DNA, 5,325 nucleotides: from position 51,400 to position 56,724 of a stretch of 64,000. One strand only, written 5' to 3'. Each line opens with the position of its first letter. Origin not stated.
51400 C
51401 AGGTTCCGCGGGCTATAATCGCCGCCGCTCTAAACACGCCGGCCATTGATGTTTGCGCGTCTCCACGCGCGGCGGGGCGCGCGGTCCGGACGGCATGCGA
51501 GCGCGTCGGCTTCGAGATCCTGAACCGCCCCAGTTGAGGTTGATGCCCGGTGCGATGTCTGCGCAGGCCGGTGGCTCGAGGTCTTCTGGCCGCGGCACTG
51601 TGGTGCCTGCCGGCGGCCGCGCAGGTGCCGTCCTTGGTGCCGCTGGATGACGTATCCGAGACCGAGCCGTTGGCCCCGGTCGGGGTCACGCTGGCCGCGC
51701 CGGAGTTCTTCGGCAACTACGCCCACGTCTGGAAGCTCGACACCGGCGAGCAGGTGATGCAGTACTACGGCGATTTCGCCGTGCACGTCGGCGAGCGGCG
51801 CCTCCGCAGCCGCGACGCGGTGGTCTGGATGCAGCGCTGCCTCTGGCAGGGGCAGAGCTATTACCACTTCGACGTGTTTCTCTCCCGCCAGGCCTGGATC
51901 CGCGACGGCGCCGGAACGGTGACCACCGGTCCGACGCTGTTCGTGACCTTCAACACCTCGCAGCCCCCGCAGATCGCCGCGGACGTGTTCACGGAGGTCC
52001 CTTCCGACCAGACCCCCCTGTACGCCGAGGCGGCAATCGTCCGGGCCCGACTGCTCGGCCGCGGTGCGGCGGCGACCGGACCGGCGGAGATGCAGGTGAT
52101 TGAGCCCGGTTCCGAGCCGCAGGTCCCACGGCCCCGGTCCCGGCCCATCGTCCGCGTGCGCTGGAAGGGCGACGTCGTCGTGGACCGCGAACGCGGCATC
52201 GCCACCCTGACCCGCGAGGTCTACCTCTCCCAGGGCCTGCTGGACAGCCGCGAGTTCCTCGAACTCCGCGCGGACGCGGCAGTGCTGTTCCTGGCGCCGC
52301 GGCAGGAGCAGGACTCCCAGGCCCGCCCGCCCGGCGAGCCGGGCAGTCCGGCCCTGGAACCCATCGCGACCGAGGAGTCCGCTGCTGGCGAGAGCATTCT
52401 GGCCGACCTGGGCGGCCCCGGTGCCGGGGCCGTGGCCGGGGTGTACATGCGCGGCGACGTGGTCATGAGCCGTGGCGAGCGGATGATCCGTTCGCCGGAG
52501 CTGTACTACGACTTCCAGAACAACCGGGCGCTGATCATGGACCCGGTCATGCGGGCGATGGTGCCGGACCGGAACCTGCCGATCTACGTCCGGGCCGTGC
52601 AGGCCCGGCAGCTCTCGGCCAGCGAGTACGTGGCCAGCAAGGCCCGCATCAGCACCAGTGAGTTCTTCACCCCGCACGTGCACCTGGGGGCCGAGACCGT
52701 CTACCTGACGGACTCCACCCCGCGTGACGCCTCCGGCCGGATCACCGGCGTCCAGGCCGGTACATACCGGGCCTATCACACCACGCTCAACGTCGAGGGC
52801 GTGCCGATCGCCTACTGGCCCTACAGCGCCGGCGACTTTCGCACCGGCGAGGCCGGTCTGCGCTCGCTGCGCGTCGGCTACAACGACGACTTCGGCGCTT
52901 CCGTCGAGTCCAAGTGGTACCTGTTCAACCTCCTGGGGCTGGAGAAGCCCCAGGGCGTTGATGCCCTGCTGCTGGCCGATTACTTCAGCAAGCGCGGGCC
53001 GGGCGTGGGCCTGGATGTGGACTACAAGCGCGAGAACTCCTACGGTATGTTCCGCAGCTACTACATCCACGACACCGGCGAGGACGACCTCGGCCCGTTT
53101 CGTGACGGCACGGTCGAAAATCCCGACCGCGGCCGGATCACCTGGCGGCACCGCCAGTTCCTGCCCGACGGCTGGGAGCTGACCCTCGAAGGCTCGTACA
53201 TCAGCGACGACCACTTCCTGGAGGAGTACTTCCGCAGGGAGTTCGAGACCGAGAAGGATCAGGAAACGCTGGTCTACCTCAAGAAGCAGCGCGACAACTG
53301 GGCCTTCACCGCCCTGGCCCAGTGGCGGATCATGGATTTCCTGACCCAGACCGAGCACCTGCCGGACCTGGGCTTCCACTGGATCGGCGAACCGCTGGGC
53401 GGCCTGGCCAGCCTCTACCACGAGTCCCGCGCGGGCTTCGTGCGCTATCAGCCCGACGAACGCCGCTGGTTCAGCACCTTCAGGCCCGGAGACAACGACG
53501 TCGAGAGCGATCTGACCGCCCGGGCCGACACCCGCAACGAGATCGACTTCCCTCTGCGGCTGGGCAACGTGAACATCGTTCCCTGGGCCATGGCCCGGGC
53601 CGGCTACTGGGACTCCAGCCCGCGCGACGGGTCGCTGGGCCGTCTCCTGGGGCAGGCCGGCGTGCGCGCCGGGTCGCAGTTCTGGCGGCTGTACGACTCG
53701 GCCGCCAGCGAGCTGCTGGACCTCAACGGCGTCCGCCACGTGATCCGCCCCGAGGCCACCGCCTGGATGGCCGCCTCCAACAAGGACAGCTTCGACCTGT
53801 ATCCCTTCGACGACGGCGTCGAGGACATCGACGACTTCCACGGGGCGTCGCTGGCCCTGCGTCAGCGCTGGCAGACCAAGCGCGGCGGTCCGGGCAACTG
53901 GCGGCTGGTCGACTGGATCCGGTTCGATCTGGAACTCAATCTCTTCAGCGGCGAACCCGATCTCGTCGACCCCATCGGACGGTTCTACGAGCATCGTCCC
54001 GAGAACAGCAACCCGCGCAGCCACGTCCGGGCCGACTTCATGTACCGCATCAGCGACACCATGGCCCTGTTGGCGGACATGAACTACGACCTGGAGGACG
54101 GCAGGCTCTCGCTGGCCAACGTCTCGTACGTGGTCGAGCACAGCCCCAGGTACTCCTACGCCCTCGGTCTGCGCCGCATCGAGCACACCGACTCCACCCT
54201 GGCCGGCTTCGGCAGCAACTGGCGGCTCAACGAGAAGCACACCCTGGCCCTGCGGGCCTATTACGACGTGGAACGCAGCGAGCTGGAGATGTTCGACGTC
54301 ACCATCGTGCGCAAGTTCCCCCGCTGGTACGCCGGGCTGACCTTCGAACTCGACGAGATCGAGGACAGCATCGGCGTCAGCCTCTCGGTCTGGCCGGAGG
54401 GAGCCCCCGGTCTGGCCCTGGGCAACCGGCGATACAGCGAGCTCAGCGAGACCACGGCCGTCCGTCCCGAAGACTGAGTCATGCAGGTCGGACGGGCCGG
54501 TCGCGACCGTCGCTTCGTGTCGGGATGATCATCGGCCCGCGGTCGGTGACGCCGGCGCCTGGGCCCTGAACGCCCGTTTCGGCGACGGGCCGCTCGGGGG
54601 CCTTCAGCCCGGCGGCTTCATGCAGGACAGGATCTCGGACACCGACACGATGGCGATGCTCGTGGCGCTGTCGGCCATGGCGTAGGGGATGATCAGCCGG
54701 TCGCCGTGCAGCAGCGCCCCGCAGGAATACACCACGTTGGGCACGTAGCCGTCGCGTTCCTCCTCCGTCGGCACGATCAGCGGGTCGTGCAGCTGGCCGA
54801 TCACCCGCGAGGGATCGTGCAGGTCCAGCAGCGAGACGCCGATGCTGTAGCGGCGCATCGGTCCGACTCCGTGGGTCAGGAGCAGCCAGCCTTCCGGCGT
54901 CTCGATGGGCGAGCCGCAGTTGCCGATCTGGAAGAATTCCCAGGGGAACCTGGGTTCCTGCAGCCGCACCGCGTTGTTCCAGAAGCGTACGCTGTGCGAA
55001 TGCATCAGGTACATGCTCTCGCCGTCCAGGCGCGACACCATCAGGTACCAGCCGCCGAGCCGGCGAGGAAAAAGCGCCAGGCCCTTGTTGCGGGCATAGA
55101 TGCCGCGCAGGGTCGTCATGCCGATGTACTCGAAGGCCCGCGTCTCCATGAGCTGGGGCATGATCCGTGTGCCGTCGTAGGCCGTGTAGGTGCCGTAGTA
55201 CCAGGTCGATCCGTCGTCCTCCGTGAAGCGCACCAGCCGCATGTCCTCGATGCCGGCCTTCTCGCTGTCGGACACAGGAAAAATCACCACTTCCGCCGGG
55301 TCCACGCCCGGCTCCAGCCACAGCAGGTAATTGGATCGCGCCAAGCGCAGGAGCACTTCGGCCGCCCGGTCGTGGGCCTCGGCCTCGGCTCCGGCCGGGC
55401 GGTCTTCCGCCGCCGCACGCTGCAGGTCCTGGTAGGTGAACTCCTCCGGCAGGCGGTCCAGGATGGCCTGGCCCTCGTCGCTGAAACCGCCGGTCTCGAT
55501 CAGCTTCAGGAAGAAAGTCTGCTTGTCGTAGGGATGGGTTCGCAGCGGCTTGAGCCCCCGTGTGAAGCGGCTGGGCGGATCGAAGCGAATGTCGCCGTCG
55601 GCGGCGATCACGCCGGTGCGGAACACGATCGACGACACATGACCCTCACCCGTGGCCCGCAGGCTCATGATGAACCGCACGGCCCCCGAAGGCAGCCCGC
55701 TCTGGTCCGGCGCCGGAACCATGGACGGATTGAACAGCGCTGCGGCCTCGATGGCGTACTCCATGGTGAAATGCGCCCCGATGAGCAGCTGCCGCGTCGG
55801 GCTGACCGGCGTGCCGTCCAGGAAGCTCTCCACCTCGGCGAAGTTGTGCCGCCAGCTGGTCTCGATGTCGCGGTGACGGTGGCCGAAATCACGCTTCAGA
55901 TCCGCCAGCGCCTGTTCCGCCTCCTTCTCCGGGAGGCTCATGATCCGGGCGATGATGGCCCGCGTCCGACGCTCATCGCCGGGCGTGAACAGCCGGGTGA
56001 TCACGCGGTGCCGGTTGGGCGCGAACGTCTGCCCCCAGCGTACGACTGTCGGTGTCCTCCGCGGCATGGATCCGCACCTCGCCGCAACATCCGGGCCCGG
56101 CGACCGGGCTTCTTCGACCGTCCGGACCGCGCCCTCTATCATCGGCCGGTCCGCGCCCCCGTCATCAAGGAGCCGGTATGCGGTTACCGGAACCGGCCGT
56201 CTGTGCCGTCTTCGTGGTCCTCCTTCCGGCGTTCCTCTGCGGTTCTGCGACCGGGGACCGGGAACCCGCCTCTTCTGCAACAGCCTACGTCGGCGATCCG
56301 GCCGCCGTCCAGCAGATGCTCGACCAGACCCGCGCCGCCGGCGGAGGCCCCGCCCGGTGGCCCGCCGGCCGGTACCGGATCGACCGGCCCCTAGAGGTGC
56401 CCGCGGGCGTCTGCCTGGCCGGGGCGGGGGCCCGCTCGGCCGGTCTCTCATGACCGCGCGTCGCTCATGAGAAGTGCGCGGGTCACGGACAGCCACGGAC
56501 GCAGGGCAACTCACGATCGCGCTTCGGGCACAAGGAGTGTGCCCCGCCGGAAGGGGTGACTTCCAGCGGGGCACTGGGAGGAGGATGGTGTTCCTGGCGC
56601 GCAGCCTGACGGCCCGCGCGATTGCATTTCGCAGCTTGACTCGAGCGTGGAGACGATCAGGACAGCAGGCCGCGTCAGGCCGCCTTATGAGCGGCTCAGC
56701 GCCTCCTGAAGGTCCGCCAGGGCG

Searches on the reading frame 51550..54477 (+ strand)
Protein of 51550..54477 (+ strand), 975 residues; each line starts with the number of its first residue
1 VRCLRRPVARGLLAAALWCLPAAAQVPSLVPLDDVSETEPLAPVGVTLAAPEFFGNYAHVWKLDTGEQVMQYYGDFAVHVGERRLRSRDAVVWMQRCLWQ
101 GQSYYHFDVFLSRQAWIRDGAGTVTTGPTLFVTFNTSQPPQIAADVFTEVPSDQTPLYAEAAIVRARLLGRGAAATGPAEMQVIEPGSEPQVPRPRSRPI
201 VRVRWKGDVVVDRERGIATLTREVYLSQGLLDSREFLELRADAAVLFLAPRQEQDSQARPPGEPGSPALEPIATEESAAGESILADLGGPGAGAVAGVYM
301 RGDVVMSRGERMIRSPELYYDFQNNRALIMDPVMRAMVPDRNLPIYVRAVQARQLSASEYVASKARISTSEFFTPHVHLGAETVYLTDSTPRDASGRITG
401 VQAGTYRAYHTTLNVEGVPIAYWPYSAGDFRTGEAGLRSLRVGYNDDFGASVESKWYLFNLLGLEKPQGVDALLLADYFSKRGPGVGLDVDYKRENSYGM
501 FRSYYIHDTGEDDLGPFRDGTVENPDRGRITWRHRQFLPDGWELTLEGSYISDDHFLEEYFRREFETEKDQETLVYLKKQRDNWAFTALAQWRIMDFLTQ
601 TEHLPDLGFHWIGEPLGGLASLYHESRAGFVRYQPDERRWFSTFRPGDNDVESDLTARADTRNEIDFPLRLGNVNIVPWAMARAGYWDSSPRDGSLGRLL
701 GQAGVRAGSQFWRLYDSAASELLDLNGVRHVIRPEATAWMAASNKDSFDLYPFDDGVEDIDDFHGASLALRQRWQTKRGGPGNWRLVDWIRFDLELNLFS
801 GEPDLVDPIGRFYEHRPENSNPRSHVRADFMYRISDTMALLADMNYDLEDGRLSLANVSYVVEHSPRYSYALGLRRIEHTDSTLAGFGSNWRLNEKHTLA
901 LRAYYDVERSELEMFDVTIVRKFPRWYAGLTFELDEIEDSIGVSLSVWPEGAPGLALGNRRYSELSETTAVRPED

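Call 60: search_protein_families(library=pfam, proteins=[window:51550-54477:+], max_evalue=0.00001)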
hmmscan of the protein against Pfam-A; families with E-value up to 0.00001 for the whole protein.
window:51550-54477:+ (975 aa): 1 family
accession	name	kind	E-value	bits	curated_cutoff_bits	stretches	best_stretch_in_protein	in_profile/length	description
PF04453.20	LptD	-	3.8e-09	36.8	22.4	1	526-863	2-341/384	LPS transport system D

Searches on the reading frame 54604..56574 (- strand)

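Call 60: search_protein_families(library=pfam, proteins=[window:54604-56574:-], max_evalue=0.00001)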
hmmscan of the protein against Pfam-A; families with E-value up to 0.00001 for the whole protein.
window:54604-56574:- (656 aa): 1 family
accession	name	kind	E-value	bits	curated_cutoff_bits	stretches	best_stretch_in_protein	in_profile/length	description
PF04041.19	Glyco_hydro_130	-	2.5e-27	96.1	26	1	427-653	84-319/320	beta-1,4-mannooligosaccharide phosphorylase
